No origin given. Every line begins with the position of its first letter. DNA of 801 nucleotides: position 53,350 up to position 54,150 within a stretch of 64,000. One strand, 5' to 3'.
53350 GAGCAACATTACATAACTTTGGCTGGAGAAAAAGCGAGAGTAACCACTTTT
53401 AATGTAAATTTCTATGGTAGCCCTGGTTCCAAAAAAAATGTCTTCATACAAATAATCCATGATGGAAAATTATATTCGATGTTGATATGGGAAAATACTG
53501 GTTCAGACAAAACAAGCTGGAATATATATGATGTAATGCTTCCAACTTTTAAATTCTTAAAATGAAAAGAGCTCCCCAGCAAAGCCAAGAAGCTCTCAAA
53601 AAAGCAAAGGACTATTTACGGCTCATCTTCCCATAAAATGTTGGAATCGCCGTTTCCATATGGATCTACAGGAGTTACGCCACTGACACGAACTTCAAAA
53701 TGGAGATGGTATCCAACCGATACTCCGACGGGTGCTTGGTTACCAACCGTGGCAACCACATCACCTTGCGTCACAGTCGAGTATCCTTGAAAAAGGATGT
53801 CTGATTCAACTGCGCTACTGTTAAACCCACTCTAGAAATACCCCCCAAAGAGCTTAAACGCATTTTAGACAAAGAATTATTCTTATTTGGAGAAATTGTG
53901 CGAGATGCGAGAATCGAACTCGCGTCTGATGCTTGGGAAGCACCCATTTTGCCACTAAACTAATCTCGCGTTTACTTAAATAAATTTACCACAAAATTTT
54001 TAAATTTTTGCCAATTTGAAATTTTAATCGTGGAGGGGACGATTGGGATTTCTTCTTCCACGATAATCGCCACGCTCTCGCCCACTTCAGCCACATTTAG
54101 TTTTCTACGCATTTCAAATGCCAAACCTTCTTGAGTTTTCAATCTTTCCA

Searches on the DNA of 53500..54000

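Call 83: search_rna_families(source=window, start=53500, end=54000, threshold=evalue, max_evalue=5)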
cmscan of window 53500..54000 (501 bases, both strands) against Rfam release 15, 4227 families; matches with E-value up to 5: 2.
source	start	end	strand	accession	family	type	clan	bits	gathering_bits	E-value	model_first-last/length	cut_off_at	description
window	53899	53969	-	RF00005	tRNA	Gene; tRNA;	CL00001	65.9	29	3.2e-14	1-71/71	no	tRNA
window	53526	53582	+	RF04330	snoMe28S-C3422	Gene; snRNA; snoRNA; CD-box;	-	22.1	80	3.1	1-79/79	no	Drosophila C/D box small nucleolar RNA snoMe28S-C3422 family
